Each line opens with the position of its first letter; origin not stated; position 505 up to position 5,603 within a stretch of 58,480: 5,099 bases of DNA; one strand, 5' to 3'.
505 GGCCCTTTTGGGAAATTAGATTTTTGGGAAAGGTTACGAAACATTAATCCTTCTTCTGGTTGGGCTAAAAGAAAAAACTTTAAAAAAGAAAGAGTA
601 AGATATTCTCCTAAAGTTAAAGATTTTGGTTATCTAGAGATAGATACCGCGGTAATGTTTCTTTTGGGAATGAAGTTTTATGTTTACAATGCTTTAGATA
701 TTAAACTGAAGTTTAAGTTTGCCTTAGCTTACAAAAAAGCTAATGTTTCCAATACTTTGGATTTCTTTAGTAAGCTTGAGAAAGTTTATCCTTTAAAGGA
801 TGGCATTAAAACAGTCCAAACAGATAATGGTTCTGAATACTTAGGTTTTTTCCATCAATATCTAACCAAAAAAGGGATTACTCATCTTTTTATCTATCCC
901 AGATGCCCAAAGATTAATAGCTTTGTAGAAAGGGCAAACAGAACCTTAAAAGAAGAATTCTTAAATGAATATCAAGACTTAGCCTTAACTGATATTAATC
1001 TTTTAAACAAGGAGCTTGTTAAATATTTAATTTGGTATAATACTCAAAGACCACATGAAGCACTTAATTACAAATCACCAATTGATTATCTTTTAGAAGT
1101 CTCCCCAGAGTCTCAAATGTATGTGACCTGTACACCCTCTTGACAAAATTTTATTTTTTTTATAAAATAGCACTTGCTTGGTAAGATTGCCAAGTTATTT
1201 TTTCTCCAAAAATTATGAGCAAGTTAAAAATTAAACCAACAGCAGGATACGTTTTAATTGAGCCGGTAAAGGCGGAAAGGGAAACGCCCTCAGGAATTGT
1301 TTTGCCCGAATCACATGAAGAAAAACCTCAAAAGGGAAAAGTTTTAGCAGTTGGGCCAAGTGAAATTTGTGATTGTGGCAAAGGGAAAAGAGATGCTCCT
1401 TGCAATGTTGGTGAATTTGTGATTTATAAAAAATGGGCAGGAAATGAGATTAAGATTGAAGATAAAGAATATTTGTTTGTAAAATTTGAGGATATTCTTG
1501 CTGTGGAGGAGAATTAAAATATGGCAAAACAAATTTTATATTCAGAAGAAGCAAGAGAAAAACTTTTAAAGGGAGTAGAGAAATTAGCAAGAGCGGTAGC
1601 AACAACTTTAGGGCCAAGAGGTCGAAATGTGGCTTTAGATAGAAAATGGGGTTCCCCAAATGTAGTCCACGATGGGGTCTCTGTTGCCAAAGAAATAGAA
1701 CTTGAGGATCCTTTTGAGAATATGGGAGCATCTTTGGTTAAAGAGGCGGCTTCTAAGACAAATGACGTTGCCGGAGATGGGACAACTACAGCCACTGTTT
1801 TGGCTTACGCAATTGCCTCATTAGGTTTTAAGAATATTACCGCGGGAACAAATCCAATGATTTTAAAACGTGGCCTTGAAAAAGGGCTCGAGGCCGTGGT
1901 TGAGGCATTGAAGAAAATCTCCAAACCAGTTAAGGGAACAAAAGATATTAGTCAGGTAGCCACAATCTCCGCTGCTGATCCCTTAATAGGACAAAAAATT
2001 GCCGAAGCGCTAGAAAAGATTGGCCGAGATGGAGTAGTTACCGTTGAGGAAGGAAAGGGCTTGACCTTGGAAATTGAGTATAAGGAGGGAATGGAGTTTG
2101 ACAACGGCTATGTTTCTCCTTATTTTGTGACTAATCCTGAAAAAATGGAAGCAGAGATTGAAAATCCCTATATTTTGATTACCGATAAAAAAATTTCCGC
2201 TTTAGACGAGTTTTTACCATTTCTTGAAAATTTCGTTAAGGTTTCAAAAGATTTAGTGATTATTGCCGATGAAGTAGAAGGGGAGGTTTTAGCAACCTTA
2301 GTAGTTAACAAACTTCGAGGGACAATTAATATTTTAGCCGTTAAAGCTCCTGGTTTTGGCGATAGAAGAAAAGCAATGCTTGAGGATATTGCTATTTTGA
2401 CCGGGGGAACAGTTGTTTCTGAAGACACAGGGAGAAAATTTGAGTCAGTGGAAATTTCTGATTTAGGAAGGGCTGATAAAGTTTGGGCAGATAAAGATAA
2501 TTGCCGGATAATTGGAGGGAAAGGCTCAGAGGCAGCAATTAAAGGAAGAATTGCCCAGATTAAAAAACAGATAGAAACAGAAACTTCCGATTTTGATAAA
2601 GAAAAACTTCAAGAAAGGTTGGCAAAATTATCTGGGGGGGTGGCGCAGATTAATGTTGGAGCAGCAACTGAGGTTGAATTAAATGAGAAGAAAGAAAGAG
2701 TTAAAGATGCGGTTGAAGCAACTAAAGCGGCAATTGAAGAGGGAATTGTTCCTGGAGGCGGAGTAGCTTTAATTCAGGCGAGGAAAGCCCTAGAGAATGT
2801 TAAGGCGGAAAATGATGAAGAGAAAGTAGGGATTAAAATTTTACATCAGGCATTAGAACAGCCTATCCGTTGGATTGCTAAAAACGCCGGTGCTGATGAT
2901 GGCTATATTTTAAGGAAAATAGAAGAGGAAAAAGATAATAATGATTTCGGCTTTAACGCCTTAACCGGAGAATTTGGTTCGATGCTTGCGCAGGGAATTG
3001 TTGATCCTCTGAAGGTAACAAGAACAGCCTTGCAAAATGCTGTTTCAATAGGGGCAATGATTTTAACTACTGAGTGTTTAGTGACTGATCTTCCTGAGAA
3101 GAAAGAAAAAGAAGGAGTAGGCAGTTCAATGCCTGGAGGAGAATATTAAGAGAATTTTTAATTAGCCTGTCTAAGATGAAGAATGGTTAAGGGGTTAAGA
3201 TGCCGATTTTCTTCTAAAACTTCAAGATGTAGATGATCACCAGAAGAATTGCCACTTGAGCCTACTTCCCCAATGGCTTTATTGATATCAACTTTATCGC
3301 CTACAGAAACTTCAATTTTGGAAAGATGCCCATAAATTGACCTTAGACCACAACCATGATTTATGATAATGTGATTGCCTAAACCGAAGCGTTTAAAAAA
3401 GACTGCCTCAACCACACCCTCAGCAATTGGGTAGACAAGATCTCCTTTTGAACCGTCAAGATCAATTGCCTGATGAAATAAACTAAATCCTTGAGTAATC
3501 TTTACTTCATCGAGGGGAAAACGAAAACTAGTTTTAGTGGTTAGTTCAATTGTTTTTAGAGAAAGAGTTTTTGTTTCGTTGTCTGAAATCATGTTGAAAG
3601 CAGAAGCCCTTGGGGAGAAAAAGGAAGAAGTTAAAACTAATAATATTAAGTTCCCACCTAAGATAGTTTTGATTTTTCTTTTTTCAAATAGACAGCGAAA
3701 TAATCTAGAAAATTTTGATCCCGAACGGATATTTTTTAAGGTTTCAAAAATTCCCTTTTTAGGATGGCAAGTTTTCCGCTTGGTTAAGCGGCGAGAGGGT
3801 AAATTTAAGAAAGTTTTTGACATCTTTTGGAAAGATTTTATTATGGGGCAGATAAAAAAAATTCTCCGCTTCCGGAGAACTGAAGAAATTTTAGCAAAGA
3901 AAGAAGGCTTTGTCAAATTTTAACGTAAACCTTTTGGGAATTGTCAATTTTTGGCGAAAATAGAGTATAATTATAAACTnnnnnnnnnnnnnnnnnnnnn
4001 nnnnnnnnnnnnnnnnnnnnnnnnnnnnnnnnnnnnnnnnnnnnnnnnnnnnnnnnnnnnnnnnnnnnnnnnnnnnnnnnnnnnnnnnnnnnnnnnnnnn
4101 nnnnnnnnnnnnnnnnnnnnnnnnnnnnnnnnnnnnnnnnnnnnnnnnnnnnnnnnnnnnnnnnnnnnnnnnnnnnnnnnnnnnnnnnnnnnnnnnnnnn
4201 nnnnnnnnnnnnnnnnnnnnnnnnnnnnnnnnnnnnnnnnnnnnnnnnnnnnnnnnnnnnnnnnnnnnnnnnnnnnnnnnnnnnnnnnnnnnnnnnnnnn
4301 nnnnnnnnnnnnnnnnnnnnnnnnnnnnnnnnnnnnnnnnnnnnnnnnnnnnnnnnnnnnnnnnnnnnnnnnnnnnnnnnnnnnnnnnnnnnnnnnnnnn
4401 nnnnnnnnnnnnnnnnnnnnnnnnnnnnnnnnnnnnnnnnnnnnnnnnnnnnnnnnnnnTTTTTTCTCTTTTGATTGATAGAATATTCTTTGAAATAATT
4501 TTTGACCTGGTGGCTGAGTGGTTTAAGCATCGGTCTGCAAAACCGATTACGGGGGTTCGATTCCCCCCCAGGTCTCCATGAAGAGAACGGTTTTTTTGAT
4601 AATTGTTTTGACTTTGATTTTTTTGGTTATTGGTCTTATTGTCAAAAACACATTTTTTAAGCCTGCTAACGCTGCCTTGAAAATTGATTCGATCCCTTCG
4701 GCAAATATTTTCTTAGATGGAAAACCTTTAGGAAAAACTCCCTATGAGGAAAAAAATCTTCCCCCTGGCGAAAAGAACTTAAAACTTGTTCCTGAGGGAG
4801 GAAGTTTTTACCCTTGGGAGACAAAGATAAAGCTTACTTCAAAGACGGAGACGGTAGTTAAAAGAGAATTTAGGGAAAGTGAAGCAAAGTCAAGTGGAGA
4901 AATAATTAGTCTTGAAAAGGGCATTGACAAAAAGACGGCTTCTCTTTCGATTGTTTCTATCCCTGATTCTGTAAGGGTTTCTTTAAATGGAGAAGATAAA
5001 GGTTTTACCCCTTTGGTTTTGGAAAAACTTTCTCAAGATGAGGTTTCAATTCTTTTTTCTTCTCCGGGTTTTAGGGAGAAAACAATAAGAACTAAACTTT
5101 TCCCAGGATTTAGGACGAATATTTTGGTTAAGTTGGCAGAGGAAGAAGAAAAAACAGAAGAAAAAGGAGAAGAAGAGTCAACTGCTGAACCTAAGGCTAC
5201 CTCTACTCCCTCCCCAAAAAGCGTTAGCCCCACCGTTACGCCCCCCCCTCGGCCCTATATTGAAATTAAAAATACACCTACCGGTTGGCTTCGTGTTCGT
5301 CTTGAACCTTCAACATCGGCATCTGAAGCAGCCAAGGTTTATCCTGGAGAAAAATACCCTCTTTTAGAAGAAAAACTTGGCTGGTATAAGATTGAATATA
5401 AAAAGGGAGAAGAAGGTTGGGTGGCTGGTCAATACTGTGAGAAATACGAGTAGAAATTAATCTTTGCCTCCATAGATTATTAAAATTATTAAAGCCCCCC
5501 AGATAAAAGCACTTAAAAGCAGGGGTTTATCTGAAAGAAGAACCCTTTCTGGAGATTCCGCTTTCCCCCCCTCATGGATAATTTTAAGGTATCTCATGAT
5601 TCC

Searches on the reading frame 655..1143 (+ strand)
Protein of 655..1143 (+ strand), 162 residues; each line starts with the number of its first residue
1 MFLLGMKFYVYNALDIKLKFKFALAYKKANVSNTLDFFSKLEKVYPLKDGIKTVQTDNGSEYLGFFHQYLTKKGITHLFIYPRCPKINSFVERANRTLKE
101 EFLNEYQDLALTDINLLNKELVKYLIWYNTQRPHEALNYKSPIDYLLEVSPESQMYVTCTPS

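Call 74: search_protein_families(library=pfam, proteins=[window:655-1143:+], max_evalue=0.01)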
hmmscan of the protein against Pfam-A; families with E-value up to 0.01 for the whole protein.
window:655-1143:+ (162 aa): 3 families
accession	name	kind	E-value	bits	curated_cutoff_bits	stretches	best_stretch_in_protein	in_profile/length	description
PF13683.12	rve_3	-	2.3e-17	63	26.5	1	74-142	2-67/67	Integrase core domain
PF13333.12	rve_2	-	8.3e-06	26.3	22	1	97-145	6-51/56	Integrase core domain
PF00665.32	rve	-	5e-05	23.9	32.6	1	7-83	23-100/102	Integrase core domain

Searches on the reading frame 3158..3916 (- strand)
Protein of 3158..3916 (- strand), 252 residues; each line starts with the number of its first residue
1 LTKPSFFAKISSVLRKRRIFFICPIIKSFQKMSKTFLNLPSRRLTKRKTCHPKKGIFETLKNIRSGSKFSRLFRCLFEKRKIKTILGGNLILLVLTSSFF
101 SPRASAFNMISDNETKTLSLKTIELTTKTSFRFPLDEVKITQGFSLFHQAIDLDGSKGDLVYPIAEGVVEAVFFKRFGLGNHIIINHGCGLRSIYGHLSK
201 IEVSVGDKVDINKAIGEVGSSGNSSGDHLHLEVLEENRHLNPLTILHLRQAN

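Call 74: search_protein_families(library=pfam, proteins=[window:3158-3916:-], max_evalue=0.01)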
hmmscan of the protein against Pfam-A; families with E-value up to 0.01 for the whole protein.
window:3158-3916:- (252 aa): 1 family
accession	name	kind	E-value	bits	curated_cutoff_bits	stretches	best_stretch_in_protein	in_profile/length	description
PF01551.29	Peptidase_M23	-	8.9e-25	87.2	28.7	1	147-242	2-96/96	Peptidase family M23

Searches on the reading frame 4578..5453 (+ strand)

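Call 9: search_protein_families(library=pfam, proteins=[window:4578-5453:+], max_evalue=0.01)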
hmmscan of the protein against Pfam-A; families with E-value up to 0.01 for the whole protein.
window:4578-5453:+ (291 aa): 3 families
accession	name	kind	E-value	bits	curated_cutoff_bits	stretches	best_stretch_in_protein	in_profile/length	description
PF08308.17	PEGA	-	2.8e-17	62.8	20.8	2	34-100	4-69/71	PEGA domain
PF08239.17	SH3_3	-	3.7e-11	43.5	27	1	238-286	3-52/54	Bacterial SH3 domain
PF06347.19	SH3_4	-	0.0012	19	24.1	1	240-283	7-50/56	Bacterial SH3 domain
